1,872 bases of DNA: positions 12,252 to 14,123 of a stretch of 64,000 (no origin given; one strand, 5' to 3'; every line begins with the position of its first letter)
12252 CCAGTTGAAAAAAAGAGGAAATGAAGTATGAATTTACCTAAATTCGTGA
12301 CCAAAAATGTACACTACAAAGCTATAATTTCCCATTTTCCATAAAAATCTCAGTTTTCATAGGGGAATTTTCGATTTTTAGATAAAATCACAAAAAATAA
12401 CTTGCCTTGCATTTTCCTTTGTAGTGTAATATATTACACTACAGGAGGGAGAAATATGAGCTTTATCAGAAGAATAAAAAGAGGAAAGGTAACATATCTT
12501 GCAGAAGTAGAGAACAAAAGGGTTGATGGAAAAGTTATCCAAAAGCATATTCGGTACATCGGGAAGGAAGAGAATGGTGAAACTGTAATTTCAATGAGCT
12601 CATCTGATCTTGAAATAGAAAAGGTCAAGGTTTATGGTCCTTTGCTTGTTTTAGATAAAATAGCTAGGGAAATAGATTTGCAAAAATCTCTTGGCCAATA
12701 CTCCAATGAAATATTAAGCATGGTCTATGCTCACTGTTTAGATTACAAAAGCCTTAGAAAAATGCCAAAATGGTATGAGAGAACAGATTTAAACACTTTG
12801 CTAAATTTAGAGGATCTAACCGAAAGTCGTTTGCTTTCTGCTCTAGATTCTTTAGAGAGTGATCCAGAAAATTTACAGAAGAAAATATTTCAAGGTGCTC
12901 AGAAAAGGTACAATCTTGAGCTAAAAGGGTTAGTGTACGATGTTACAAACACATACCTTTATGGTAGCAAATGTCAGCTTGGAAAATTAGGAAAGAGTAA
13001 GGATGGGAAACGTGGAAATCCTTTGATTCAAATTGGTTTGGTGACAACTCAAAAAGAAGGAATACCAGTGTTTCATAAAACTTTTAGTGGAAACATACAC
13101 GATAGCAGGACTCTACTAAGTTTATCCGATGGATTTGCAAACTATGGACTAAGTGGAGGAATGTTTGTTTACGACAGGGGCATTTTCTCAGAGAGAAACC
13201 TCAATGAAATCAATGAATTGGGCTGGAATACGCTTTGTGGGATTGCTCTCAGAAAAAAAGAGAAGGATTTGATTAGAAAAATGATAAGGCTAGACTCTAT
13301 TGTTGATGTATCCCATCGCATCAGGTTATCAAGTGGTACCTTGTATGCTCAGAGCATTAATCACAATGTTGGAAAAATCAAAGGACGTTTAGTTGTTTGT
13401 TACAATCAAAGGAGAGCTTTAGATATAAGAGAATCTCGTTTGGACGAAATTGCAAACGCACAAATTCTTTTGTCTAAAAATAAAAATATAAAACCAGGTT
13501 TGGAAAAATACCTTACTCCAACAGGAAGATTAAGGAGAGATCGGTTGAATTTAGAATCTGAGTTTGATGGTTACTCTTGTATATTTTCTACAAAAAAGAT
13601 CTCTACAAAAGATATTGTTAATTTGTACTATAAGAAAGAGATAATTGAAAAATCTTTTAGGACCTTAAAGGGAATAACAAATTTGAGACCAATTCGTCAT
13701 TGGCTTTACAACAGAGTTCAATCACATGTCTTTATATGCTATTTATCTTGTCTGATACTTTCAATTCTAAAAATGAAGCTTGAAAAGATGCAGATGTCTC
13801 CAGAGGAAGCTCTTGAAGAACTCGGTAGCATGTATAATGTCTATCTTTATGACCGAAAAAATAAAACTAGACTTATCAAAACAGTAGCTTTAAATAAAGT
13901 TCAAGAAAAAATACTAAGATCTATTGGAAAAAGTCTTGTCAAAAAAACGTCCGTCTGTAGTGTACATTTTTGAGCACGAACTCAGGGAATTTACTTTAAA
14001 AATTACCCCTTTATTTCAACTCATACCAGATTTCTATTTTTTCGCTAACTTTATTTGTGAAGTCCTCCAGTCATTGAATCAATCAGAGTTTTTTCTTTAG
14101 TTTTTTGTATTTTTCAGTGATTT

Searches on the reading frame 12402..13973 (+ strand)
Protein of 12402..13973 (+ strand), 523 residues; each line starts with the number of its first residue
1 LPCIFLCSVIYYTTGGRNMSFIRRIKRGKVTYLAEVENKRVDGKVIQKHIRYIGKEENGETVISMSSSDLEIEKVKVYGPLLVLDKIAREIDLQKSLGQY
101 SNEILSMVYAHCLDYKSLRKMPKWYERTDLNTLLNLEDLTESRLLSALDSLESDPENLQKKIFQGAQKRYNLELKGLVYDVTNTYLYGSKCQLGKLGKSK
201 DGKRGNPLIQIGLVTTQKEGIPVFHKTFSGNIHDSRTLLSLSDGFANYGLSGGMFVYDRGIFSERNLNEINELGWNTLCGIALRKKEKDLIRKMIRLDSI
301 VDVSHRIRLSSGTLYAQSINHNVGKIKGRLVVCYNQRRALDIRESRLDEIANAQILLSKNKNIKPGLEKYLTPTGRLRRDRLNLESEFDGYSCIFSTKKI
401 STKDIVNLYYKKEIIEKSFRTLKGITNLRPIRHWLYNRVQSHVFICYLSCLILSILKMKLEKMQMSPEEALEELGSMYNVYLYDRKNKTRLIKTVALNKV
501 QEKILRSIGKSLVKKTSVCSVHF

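Call 21: search_protein_families(library=pfam, proteins=[window:12402-13973:+])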
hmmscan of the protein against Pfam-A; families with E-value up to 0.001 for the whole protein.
window:12402-13973:+ (523 aa): 1 family
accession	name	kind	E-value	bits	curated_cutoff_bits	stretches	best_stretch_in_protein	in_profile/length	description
PF01609.27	DDE_Tnp_1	-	2.3e-10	41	23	1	177-449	7-197/200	Transposase DDE domain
